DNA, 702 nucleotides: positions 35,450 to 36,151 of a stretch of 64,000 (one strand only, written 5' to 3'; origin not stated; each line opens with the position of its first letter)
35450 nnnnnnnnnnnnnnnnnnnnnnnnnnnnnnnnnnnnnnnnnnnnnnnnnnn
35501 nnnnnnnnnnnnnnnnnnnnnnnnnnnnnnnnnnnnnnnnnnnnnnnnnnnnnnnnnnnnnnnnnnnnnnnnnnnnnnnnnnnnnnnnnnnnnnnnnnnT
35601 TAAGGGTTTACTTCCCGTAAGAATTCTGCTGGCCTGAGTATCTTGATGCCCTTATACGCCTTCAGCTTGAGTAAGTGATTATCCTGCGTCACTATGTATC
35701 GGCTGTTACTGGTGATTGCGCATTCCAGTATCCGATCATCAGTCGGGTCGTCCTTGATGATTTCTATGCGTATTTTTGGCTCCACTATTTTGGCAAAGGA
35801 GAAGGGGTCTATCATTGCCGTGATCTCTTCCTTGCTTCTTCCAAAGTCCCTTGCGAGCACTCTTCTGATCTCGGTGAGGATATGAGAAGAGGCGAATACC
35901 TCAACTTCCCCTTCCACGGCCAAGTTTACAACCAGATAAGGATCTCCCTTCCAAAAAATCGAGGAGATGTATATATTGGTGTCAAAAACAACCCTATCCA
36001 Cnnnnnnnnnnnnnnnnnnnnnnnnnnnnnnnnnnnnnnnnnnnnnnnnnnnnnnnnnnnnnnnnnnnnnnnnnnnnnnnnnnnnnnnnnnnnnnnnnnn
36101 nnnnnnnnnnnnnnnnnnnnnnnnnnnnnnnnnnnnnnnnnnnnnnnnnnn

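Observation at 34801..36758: Cassette-like tandem TA array headed by a conserved ~70-bp sequence that also truncates an RHS gene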

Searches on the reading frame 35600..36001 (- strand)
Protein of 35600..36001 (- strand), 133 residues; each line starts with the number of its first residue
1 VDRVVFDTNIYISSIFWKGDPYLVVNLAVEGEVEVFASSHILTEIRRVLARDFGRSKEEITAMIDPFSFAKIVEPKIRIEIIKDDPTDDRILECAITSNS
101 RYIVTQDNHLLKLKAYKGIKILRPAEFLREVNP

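Call 21: search_protein_families(library=pfam, proteins=[window:35603-36001:-], max_evalue=0.01)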
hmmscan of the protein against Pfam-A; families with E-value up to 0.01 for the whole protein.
window:35603-36001:- (133 aa): 2 families
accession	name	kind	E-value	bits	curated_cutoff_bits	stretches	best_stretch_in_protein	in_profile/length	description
PF13470.12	PIN_3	-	6.2e-20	72.6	27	1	3-109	1-115/115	PIN domain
PF01850.27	PIN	-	0.0011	20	23.6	1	4-113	1-117/120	PIN domain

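Call 25: find_encoding_contigs(protein=window:35600-36001:-, flank=10000, max_places=10)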
Protein window:35600-36001:- (133 aa): 1 contig read that carries it; 1 place shown.
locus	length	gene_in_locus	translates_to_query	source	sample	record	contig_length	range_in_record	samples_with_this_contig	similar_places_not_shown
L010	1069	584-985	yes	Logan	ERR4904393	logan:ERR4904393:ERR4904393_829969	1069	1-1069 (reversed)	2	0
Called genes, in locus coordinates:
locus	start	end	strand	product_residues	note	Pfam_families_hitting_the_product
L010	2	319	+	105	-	?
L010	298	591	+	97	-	PF04014:MazE_antitoxin (weak)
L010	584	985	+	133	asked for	PF13470:PIN_3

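Call 42: find_homologous_proteins(query=window:35603-36001:-, max_evalue=1e-10)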
Query window:35603-36001:- (133 aa): 144 proteins with E <= 1e-10 among 156 candidates; the best 120 are listed.
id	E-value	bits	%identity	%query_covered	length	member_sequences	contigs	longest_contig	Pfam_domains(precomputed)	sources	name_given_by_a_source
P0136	2.6e-80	285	100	100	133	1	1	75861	PF13470.13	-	-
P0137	4.1e-44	168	60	95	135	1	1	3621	PF13470.13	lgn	-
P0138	6.2e-43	164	63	95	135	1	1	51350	PF01850.28,PF13470.13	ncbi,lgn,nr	ncbi:MAG: putative toxin-antitoxin system toxin component, PIN family [Nanoarchaeota archaeon]|nr:pu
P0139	2.7e-41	159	56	95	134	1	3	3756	PF13470.13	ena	-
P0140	6.3e-41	157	57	97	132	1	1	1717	PF13470.13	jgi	jgi:uncharacterized protein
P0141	1.4e-40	156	60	98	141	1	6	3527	PF13470.13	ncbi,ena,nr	ncbi:MAG TPA: putative toxin-antitoxin system toxin component, PIN family [Candidatus Nanoarchaeia a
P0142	1.4e-39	153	54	94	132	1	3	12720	PF13470.13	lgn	-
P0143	2.6e-39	152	59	98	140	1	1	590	PF13470.13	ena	-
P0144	1.3e-38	150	59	95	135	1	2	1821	PF13470.13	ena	-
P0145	1.1e-37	147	56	94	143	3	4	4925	PF13470.13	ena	-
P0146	1.3e-37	147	56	94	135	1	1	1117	PF13470.13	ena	-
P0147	4.0e-37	145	54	95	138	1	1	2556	PF13470.13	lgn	-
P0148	4.2e-37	145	58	98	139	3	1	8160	PF13470.13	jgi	-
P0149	6.1e-37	144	52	97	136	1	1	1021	PF13470.13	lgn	-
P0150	2.2e-36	143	53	96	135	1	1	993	PF13470.13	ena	-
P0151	8.4e-36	141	55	94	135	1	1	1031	PF13470.13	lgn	-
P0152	1.1e-35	140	53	96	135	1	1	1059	PF13470.13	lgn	-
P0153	1.2e-35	140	55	96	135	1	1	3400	PF13470.13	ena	-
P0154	1.5e-34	137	54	94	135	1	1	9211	PF13470.13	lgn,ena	-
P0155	2.6e-34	136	53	96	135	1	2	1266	PF13470.13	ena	-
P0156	4.2e-33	132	50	93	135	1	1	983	PF13470.13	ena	-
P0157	1.5e-32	130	51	94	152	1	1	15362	PF01850.28,PF13470.13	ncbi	-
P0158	3.6e-29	119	50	93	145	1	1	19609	PF13470.13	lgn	-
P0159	8.8e-28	115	50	94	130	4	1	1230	PF01850.28,PF13470.13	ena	-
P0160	4.2e-27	113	47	97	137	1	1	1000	PF13470.13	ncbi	-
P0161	5.5e-27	112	46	98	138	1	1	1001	PF01850.28,PF13470.13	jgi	-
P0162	5.5e-27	112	45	97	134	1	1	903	PF13470.13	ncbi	-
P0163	2.9e-26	110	46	96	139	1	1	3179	PF13470.13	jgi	jgi:hypothetical protein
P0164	8.4e-26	108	46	95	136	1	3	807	PF13470.13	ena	-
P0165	8.9e-26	108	47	98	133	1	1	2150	PF13470.13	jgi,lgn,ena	-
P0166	1.8e-25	107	45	95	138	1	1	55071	PF13470.13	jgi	jgi:putative PIN family toxin of toxin-antitoxin system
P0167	8.7e-25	105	43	95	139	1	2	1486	PF13470.13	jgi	jgi:putative PIN family toxin of toxin-antitoxin system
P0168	9.1e-25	105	45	98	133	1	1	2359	PF13470.13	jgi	jgi:putative PIN family toxin of toxin-antitoxin system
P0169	1.2e-24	105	44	98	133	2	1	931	PF13470.13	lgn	-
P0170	2.0e-24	104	44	97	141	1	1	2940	PF13470.13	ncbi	ncbi:MAG: putative toxin-antitoxin system toxin component, PIN family [archaeon]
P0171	2.9e-24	103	41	95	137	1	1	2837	PF13470.13,PF16289.12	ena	-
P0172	4.1e-24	103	45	95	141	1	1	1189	PF13470.13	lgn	-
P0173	7.3e-24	102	44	95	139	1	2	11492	PF13470.13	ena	-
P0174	1.4e-23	101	44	98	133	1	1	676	PF13470.13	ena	-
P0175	2.0e-23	101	43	98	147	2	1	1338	PF13470.13,PF16289.12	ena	-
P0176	2.4e-23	101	46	95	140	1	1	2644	PF13470.13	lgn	-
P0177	1.3e-22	98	43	98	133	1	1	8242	PF13470.13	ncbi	-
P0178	1.6e-22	98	44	97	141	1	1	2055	PF13470.13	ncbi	-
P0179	1.7e-22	98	41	98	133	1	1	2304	PF13470.13,PF16289.12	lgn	-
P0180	1.9e-22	98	45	95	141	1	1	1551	PF13470.13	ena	-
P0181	2.2e-22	97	42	87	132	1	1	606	PF01850.28,PF13470.13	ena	-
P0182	2.8e-22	97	44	99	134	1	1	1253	PF13470.13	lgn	-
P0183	4.6e-22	96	43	95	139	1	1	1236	PF01850.28,PF13470.13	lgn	-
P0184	6.0e-22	96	42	98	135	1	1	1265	PF13470.13,PF16289.12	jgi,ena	-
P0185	8.2e-22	96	40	95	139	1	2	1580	PF13470.13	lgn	-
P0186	2.2e-21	94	42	96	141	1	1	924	PF13470.13,PF16289.12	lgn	-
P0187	3.7e-21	93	40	95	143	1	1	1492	PF01850.28,PF13470.13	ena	-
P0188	9.3e-21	92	41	96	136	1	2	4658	PF13470.13,PF16289.12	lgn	-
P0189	7.5e-20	89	39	95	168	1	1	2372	PF10884.15,PF13470.13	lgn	-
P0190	8.1e-20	89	46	96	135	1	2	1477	PF13470.13,PF16289.12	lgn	-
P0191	8.8e-20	89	38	95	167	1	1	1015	PF01850.28,PF13470.13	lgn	-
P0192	9.9e-20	89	40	96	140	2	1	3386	PF13470.13,PF16289.12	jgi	-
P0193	1.2e-19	89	42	96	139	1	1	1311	PF13470.13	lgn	-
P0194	1.5e-19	88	38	95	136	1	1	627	PF01850.28,PF13470.13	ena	-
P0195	4.9e-19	87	43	95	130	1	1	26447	PF01850.28,PF13470.13,PF16289.12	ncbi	-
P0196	6.8e-19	86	44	95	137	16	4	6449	PF13638.13,PF13470.13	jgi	-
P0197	6.9e-19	86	42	94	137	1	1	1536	PF13470.13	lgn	-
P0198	7.1e-19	86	41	96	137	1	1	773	PF01850.28,PF13470.13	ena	-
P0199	7.3e-19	86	41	99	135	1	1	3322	PF01850.28,PF13470.13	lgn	-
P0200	3.6e-18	84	41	95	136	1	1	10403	PF13470.13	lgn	-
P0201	5.4e-18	83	42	95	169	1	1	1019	PF13470.13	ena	-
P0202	5.4e-18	83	40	95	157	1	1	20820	PF13470.13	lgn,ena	-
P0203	6.6e-18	83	41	95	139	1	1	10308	PF13470.13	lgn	-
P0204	8.2e-18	83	43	95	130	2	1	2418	PF01850.28,PF13470.13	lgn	-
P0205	1.1e-17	82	41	98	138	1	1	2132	PF13470.13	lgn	-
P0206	1.1e-17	82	38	95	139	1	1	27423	PF13470.13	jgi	jgi:putative PIN family toxin of toxin-antitoxin system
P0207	3.5e-17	81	41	95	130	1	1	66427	PF01850.28,PF13470.13,PF18477.8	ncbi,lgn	-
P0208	6.5e-17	80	40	95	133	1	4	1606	PF13470.13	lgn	-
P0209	7.0e-17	80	41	95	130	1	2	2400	PF01850.28,PF13470.13,PF18477.8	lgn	-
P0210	7.0e-17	80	40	95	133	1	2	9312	PF13470.13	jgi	jgi:putative PIN family toxin of toxin-antitoxin system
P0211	7.8e-17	80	42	95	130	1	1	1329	PF01850.28,PF13470.13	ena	-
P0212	7.8e-17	80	42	95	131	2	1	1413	PF01850.28,PF13470.13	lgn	-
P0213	1.1e-16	79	45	95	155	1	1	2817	PF13470.13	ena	-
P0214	1.2e-16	79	39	95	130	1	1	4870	PF01850.28,PF13470.13,PF18477.8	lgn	-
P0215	1.6e-16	78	43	94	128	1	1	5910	PF01850.28,PF13470.13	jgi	jgi:putative PIN family toxin of toxin-antitoxin system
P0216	1.7e-16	78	41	95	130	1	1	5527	PF01850.28,PF13470.13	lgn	-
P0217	2.1e-16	78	42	95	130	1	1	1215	PF01850.28,PF13470.13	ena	-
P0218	2.2e-16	78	40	94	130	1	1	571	PF01850.28,PF13470.13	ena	-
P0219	2.3e-16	78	42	95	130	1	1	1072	PF01850.28,PF13470.13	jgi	-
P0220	3.1e-16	78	41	95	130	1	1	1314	PF01850.28,PF13470.13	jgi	-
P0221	3.3e-16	77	40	95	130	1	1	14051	PF01850.28,PF13470.13,PF18477.8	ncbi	-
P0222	3.8e-16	77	39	95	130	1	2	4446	PF01850.28,PF13470.13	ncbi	-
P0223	4.5e-16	77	41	95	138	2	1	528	PF01850.28,PF13470.13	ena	-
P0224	4.6e-16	77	38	93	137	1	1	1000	PF13470.13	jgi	jgi:putative PIN family toxin of toxin-antitoxin system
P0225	4.7e-16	77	40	95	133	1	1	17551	PF01850.28,PF13470.13,PF18477.8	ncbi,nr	ncbi:MAG: putative toxin-antitoxin system toxin component, PIN family [Nitrospirae bacterium]|nr:put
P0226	6.1e-16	77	40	95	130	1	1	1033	PF13470.13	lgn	-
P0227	6.6e-16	77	38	95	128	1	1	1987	PF13470.13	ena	-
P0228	7.3e-16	76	41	95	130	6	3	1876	PF01850.28,PF13470.13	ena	-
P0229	7.4e-16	76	40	95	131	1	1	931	PF01850.28,PF13470.13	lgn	-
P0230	7.6e-16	76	39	95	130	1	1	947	PF13470.13,PF18477.8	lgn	-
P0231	8.6e-16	76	40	95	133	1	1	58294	PF13470.13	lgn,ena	-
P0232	1.1e-15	76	38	95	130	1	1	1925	PF13470.13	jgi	jgi:uncharacterized protein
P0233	1.6e-15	75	39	95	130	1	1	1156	PF01850.28,PF13470.13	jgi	-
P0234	1.9e-15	75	40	95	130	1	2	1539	PF01850.28,PF13470.13,PF18477.8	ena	-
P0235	2.6e-15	75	39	95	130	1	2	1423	PF01850.28,PF13470.13,PF18477.8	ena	-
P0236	2.7e-15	75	42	95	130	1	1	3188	PF01850.28,PF13470.13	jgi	-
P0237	2.8e-15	74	38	95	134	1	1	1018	PF01850.28,PF13470.13,PF18477.8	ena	-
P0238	3.3e-15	74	39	96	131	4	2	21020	PF01850.28,PF13470.13,PF18477.8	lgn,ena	-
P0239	3.7e-15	74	41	95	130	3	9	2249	PF13470.13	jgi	-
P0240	3.8e-15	74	42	95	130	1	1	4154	PF01850.28,PF13470.13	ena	-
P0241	4.1e-15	74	39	95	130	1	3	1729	PF01850.28,PF13470.13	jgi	-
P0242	4.4e-15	74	41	95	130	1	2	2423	PF13470.13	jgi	-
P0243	4.8e-15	74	40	95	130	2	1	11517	PF01850.28,PF13470.13,PF18477.8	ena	-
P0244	5.1e-15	74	38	95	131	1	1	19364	PF01850.28,PF13470.13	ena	-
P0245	5.4e-15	74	41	95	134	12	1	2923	PF01850.28,PF13470.13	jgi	jgi:putative PIN family toxin of toxin-antitoxin system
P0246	6.0e-15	73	40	95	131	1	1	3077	PF01850.28,PF13470.13,PF16289.12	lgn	-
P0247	6.2e-15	73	39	95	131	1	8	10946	PF01850.28,PF13470.13,PF18477.8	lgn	-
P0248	8.1e-15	73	42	94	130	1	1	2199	PF01850.28,PF13470.13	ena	-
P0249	8.6e-15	73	39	95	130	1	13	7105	PF01850.28,PF13470.13,PF18477.8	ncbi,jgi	jgi:putative PIN family toxin of toxin-antitoxin system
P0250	8.9e-15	73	37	95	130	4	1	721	PF01850.28,PF13470.13,PF18477.8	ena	-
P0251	9.5e-15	73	39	95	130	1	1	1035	PF01850.28,PF13470.13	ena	-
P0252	1.1e-14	73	39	95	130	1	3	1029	PF01850.28,PF13470.13,PF18477.8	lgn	-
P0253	1.2e-14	72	40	95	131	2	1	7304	PF01850.28,PF13470.13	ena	-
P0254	1.9e-14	72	39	98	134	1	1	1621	PF13470.13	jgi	-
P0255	1.9e-14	72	38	95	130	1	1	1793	PF01850.28,PF13470.13,PF16289.12,PF18477.8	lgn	-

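Call 43: find_encoding_contigs(protein=P0138, flank=5000, max_places=3)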
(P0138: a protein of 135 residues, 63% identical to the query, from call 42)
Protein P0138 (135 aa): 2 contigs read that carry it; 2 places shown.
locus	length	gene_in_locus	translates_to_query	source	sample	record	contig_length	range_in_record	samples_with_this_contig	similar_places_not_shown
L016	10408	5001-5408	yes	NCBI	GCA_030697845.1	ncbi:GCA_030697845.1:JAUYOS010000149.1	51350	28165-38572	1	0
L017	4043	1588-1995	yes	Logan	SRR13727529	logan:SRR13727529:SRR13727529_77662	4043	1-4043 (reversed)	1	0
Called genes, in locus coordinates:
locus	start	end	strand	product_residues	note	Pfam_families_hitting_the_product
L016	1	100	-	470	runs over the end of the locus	PF02310:B12-binding, PF04055:Radical_SAM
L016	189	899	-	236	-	PF00535:Glycos_transf_2, PF10111:Glyco_tranf_2_2, PF13641:Glyco_tranf_2_3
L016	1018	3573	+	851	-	-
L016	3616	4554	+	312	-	PF01073:3Beta_HSD, PF01370:Epimerase, PF02719:Polysacc_synt_2, PF04321:RmlD_sub_bind, PF08659:KR (weak), PF13460:NAD_binding_10 (faint), PF16363:GDP_Man_Dehyd, PF07993:NAD_binding_4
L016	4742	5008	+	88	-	PF04014:MazE_antitoxin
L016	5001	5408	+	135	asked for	PF13470:PIN_3, PF01850:PIN (faint)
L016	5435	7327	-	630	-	PF13522:GATase_6, PF13537:GATase_7, PF00733:Asn_synthase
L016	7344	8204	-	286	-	PF00535:Glycos_transf_2, PF10111:Glyco_tranf_2_2 (weak)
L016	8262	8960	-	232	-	PF00535:Glycos_transf_2, PF10111:Glyco_tranf_2_2, PF13641:Glyco_tranf_2_3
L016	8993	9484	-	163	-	PF01467:CTP_transf_like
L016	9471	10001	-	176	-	PF08645:PNK3P, PF00702:Hydrolase (weak), PF13419:HAD_2, PF13242:Hydrolase_like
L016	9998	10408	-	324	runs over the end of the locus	PF00294:PfkB, PF01256:Carb_kinase (weak), PF08543:Phos_pyr_kin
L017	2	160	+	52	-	?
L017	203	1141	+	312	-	PF01073:3Beta_HSD, PF01370:Epimerase, PF02719:Polysacc_synt_2, PF04321:RmlD_sub_bind, PF08659:KR (weak), PF13460:NAD_binding_10 (faint), PF16363:GDP_Man_Dehyd, PF07993:NAD_binding_4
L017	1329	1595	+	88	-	PF04014:MazE_antitoxin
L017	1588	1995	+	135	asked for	PF13470:PIN_3, PF01850:PIN (faint)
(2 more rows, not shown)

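Call 44: find_encoding_contigs(protein=P0137, flank=5000, max_places=3)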
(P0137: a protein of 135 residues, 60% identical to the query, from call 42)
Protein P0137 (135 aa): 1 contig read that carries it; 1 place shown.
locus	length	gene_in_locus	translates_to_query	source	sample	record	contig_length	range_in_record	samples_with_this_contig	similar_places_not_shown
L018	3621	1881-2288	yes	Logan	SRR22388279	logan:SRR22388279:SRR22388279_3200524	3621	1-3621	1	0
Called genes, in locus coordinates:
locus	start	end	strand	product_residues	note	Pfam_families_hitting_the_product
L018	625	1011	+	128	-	PF04986:Y2_Tnp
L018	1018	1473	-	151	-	-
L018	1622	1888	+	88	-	PF04014:MazE_antitoxin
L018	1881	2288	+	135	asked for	PF13470:PIN_3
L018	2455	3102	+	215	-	-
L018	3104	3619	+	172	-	?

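Call 48: find_related_loci(query=window:35603-36001:-, collection=viral_contigs, flank=3000)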
Query window:35603-36001:- (133 aa) in viral_contigs; peptide patterns used: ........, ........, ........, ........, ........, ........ (x = any residue, [..] = any of these).
8 stretches matched a pattern, but none encodes a relative of the query by tblastn (E <= 1e-3).

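Call 50: find_encoding_contigs(protein=P0141, flank=3000, max_places=10)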
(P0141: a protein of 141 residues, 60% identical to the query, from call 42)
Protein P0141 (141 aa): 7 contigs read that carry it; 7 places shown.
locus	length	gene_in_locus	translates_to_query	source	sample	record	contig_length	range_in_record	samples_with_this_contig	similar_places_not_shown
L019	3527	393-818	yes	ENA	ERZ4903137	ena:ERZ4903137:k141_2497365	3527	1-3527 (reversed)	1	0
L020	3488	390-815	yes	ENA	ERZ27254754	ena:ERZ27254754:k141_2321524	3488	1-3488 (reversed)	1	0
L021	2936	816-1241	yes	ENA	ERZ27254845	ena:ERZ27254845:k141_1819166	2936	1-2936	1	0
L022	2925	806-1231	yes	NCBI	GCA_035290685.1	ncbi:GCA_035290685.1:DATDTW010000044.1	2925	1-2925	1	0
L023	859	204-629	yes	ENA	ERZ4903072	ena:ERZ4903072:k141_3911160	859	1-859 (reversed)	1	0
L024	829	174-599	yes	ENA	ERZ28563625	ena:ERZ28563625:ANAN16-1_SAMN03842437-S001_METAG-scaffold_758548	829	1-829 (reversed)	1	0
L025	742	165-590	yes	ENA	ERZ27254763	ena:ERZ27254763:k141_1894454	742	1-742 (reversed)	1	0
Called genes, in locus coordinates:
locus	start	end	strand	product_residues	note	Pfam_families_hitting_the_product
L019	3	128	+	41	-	?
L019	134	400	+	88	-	PF04014:MazE_antitoxin (weak)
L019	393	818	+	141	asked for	PF13470:PIN_3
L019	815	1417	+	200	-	-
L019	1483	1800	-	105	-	PF01906:YbjQ_1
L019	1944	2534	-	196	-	PF01914:MarC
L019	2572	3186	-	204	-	-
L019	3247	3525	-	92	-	?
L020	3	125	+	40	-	?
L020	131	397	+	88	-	PF04014:MazE_antitoxin (weak)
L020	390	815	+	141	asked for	PF13470:PIN_3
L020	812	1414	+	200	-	-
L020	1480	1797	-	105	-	PF01906:YbjQ_1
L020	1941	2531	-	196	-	PF01914:MarC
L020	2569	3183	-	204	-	-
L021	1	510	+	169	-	?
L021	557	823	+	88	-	PF04014:MazE_antitoxin (weak)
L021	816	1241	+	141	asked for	PF13470:PIN_3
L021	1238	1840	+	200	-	-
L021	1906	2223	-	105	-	PF01906:YbjQ_1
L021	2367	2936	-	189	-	?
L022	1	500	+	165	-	PF04986:Y2_Tnp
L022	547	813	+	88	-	PF04014:MazE_antitoxin (weak)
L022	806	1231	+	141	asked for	PF13470:PIN_3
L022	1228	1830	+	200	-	-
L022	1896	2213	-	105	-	PF01906:YbjQ_1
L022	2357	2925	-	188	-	PF01914:MarC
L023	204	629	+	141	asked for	PF13470:PIN_3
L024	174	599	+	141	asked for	PF13470:PIN_3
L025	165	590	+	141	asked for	PF13470:PIN_3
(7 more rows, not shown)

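Call 51: find_encoding_contigs(protein=P0142, flank=6000, max_places=10)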
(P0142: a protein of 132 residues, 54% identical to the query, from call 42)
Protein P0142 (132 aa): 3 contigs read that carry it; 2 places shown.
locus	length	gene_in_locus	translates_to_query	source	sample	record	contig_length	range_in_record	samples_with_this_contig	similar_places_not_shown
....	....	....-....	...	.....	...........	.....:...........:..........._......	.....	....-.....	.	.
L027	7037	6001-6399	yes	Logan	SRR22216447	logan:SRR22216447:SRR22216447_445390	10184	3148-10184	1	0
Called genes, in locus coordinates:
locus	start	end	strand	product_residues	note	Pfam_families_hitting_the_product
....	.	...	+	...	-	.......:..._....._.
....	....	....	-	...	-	-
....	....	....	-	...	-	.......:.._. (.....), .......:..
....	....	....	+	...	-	-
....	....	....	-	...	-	-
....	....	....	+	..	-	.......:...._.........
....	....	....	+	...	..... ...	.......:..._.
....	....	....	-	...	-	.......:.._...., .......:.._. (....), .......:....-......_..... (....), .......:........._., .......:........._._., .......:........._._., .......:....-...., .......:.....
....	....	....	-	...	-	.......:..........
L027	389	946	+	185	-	-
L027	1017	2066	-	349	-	-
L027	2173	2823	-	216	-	PF13487:HD_5 (faint), PF01966:HD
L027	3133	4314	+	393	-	-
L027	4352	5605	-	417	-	-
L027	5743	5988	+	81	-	PF04014:MazE_antitoxin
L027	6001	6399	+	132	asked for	PF13470:PIN_3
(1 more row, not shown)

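Call 77: search_protein_families(library=ncbifam, proteins=[window:35603-36001:-], max_evalue=0.001)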
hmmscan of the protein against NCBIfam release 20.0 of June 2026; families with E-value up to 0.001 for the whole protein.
window:35603-36001:- (133 aa): 2 families
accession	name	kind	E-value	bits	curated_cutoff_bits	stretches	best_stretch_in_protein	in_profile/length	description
TIGR00305.1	TIGR00305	equivalog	3.2e-15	56.4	29.15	1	3-113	1-115/115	putative toxin-antitoxin system toxin component, PIN family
NF046100.1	RSP_2648_fam_PIN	equivalog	1.1e-05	25.4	170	1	23-130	16-130/177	RSP_2648 family PIN domain-containing protein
